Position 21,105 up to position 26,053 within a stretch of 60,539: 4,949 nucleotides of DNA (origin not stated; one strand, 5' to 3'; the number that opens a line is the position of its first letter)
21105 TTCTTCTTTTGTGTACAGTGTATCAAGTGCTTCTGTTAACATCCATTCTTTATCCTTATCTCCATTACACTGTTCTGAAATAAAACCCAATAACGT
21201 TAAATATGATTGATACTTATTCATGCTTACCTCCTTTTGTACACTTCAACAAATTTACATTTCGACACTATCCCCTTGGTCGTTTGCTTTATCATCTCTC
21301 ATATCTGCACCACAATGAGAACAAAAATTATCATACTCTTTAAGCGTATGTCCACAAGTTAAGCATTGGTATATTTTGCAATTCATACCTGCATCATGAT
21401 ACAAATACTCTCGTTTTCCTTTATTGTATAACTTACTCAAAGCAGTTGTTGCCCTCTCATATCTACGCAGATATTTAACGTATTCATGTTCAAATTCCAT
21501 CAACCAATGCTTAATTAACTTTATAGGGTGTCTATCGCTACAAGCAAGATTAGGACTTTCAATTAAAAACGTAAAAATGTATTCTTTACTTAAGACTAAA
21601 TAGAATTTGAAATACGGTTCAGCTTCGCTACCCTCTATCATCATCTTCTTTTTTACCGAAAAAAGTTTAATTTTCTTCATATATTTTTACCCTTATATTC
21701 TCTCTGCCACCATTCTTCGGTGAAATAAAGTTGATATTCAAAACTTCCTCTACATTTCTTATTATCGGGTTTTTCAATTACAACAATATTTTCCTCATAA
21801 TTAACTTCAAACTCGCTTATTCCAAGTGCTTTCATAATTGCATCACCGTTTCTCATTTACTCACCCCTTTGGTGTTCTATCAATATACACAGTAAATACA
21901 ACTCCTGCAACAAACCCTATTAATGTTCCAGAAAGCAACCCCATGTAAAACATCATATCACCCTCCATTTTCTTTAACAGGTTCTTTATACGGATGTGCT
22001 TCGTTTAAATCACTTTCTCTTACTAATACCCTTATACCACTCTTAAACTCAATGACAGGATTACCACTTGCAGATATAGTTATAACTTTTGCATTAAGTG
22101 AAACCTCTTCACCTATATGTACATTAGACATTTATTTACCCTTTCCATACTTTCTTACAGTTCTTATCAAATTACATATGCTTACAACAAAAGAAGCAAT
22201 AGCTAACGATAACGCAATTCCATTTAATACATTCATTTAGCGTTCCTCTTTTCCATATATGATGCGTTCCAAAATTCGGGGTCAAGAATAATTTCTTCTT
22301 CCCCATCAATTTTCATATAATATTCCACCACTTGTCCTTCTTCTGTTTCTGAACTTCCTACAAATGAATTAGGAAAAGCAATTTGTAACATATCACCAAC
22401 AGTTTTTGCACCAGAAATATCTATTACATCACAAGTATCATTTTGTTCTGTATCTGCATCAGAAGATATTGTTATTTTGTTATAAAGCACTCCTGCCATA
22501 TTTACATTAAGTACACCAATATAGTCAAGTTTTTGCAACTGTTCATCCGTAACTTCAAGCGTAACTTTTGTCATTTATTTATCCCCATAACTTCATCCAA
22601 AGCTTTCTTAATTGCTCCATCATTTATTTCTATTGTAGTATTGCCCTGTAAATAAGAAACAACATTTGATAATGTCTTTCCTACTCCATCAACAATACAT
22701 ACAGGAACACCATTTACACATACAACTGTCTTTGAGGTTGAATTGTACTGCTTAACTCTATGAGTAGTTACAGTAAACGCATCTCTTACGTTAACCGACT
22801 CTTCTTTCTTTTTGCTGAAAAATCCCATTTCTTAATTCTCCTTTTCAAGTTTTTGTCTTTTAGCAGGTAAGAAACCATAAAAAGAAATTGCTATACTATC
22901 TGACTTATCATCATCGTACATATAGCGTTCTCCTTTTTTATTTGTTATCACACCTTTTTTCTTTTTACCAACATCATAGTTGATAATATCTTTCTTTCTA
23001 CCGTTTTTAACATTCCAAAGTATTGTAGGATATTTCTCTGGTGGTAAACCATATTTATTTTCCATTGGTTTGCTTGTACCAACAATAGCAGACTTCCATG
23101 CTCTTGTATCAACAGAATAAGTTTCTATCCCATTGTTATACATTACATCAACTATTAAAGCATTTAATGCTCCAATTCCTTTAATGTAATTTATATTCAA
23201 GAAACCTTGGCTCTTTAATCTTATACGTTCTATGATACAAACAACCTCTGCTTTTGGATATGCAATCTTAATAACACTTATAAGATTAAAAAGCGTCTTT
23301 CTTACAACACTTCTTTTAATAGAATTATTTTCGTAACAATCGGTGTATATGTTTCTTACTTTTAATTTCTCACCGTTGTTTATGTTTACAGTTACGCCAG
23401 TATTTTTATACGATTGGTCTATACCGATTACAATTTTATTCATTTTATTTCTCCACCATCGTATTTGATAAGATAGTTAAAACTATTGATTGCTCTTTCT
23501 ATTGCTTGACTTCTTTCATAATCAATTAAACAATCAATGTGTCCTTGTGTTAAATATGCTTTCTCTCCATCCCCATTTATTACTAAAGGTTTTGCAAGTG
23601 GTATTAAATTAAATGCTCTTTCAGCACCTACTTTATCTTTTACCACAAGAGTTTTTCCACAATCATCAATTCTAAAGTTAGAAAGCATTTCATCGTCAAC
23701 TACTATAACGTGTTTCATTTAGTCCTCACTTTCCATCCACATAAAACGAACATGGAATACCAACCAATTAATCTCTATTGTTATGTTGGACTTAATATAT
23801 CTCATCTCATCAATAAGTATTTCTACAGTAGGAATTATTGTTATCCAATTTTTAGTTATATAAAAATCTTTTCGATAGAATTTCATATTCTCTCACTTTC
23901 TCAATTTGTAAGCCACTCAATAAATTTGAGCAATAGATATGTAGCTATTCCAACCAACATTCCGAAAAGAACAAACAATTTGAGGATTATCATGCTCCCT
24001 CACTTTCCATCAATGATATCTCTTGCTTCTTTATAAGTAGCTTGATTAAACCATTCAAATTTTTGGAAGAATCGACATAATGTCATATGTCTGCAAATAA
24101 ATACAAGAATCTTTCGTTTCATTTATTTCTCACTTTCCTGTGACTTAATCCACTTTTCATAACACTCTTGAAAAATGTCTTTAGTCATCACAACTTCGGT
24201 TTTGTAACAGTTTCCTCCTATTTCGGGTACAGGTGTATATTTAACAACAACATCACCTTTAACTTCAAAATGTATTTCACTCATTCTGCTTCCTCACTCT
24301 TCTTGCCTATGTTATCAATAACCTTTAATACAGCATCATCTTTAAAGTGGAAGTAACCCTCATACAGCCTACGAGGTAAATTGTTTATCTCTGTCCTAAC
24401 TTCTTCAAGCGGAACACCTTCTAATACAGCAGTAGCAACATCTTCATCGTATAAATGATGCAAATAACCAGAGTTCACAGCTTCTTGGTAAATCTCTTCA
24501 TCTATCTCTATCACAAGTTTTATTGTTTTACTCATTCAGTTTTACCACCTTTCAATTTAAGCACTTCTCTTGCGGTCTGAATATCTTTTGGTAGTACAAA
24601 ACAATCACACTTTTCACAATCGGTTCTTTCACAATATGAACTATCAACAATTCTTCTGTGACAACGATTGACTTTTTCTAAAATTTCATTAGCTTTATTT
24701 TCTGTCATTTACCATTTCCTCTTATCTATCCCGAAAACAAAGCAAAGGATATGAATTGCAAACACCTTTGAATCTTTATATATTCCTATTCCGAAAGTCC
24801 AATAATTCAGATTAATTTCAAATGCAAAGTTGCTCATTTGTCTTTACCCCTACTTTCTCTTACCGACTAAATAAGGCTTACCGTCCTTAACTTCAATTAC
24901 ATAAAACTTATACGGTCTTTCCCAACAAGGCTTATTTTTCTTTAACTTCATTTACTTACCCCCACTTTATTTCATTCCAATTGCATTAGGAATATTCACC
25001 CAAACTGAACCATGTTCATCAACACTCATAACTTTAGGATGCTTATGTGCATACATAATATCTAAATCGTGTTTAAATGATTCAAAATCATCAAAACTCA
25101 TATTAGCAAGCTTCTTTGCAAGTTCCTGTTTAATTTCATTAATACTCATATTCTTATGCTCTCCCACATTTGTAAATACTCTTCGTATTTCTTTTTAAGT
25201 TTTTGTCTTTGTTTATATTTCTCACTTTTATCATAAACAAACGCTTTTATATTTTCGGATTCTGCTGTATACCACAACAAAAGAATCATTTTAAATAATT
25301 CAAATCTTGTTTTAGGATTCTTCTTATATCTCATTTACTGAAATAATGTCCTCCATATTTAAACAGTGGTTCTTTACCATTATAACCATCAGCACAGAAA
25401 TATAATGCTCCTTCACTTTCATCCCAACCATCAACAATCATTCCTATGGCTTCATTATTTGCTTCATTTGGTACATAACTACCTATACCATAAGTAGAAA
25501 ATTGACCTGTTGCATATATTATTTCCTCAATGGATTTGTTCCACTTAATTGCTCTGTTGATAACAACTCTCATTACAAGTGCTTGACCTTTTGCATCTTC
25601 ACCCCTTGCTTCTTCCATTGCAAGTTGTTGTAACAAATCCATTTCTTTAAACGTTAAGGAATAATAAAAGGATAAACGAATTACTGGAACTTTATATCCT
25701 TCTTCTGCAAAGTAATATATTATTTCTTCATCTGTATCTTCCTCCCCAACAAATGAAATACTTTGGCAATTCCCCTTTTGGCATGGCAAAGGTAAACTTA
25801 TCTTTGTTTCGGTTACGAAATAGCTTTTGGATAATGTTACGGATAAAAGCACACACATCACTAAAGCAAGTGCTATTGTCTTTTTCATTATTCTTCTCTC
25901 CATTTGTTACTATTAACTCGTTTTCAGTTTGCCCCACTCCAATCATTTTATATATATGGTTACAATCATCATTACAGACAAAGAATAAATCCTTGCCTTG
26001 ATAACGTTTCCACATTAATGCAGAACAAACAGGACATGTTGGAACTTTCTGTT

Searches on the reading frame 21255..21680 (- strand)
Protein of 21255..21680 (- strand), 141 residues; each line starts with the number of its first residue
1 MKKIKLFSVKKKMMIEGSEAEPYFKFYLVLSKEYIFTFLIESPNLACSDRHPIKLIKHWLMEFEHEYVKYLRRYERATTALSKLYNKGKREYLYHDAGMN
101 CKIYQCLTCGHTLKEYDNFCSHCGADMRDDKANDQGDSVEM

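Call 83: search_protein_families(library=pfam, proteins=[window:21255-21680:-], max_evalue=0.01)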
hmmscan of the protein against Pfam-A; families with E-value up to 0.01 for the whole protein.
window:21255-21680:- (141 aa): 3 families
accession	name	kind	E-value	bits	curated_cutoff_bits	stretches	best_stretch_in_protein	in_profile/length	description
PF13240.11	Zn_Ribbon_1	-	6.2e-06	26.3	25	1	106-126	2-22/23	zinc-ribbon domain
PF13248.11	Zn_ribbon_3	-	2.8e-05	23.9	27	1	105-127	4-26/26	zinc-ribbon domain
PF12773.13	DZR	-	0.0033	18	27.3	1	106-124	27-45/45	Double zinc ribbon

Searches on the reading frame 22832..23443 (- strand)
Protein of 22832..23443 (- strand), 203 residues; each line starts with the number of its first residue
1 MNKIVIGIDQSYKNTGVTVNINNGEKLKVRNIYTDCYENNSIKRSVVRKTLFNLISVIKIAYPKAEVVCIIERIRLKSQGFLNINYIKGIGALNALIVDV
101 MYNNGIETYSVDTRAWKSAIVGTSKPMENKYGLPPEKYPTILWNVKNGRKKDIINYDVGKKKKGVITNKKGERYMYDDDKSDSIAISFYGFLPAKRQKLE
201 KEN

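Call 22: search_protein_families(library=phrogs, proteins=[window:22832-23443:-], max_evalue=0.01)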
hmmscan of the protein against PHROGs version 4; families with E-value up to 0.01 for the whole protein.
window:22832-23443:- (203 aa): 3 families
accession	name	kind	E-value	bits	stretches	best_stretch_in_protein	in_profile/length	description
phrog_1770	-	DNA, RNA and nucleotide metabolism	0.00021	22.3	1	1-148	2-110/158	Holliday junction resolvase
phrog_159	-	DNA, RNA and nucleotide metabolism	0.00096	19.2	1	4-126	89-209/330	RuvC-like Holliday junction resolvase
phrog_25340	-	unknown function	0.006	17.7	0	7-58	8-63/69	-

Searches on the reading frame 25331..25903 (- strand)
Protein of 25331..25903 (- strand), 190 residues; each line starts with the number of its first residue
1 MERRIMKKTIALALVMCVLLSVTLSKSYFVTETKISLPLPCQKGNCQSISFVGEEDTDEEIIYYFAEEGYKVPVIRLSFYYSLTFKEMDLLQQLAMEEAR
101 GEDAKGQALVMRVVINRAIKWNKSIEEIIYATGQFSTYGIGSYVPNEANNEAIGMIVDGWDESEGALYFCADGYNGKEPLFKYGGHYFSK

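Call 22: search_protein_families(library=phrogs, proteins=[window:25331-25903:-], max_evalue=0.01)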
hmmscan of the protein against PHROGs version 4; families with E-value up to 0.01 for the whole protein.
window:25331-25903:- (190 aa): 5 families
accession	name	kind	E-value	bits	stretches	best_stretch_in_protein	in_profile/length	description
phrog_17417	-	unknown function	6.2e-10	40.1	1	8-190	6-190/192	-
phrog_938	-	lysis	1.8e-07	29.6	1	85-139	50-105/2185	endolysin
phrog_14642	-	lysis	6.4e-07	30.1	1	85-169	100-188/215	endolysin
phrog_15649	-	lysis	1.2e-06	27.8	1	83-142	226-287/1079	endolysin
phrog_2588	-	unknown function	0.001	18.6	1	86-123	584-621/915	-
